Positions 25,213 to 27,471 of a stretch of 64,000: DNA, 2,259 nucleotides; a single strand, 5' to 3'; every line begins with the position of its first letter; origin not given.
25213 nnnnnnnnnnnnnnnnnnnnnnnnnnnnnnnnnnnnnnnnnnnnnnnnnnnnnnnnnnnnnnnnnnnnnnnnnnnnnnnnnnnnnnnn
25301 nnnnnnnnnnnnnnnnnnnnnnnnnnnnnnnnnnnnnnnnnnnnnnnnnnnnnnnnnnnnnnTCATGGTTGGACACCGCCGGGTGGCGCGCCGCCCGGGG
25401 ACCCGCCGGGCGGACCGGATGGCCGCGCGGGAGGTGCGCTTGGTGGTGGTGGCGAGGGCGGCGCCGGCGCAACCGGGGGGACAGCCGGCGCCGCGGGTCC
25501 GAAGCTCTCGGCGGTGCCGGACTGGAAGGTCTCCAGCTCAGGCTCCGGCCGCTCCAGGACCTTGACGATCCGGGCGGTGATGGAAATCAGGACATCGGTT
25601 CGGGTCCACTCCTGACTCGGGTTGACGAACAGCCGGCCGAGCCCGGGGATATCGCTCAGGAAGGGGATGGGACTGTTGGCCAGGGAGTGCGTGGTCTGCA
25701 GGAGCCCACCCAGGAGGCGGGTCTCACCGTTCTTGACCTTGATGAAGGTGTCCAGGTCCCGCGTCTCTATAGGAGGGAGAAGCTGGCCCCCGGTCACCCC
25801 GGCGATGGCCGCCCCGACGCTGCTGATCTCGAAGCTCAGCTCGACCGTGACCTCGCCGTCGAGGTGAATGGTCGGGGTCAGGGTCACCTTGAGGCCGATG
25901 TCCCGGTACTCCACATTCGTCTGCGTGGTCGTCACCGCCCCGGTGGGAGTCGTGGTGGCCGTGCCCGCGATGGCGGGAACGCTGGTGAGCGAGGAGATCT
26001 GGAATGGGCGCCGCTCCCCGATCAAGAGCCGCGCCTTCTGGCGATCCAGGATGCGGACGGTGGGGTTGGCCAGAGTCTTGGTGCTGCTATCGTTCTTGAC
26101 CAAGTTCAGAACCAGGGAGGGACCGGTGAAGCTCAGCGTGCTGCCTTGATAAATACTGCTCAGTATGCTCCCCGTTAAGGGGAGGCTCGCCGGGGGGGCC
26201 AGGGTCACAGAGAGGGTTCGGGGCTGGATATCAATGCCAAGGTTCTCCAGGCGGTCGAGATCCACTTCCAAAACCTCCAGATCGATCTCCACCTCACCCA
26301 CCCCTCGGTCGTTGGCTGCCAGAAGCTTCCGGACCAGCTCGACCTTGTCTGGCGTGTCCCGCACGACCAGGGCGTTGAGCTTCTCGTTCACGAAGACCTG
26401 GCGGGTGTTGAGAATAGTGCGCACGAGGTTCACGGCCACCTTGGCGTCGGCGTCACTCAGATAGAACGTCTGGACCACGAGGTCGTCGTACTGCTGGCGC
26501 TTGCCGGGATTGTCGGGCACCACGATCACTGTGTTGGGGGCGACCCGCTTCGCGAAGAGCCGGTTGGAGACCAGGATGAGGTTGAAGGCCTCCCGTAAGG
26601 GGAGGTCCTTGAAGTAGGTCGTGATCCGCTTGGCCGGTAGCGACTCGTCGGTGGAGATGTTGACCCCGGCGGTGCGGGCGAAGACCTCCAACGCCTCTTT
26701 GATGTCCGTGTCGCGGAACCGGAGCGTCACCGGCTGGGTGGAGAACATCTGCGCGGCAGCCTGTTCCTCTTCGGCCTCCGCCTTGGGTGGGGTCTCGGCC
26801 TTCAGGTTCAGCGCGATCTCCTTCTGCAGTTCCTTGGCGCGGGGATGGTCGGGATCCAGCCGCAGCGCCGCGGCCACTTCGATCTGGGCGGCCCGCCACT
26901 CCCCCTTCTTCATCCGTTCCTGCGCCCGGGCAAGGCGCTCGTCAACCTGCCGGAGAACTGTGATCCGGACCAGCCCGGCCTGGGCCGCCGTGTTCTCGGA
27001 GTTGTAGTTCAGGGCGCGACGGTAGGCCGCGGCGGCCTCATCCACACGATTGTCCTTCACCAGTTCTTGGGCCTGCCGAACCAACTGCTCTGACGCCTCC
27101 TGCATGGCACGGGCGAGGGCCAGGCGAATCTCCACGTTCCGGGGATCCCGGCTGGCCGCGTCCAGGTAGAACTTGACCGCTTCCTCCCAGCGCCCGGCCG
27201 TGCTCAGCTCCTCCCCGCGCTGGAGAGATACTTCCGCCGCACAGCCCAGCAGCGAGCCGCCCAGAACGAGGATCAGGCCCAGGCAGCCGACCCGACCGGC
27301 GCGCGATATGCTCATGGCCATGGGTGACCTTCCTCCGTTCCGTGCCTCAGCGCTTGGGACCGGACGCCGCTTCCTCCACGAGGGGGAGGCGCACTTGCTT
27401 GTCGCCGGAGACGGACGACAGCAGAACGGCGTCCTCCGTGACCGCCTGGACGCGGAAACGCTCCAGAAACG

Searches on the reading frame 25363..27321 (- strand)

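Call 73: search_protein_families(library=pfam, proteins=[window:25363-27321:-], max_evalue=0.001)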
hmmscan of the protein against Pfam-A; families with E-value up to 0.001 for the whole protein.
window:25363-27321:- (652 aa): 9 families
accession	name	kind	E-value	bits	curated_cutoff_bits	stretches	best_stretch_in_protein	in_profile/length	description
PF00263.26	Secretin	-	6.4e-36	123.9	27.5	1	408-587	2-169/169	Bacterial type II and III secretion system protein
PF14559.12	TPR_19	-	2.5e-08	34.5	25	0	42-76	4-38/68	Tetratricopeptide repeat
PF03958.22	Secretin_N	-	3.2e-08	34.1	28.2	1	283-339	1-65/69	Bacterial type II/III secretion system short domain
PF07719.23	TPR_2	-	4.7e-08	33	27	0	80-110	4-34/34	Tetratricopeptide repeat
PF13428.12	TPR_14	-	6.4e-08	33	23.5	1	30-72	2-44/44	Tetratricopeptide repeat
PF13414.12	TPR_11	-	1.3e-07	31.6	26.8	0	42-74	7-39/42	TPR repeat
PF13432.12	TPR_16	-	4.3e-07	30.7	32.7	0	82-117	2-37/65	Tetratricopeptide repeat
PF00515.34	TPR_1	-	0.00022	21.4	27.8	0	33-62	5-34/34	Tetratricopeptide repeat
PF13176.12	TPR_7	-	0.0003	21.1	27.9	0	42-63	12-35/36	Tetratricopeptide repeat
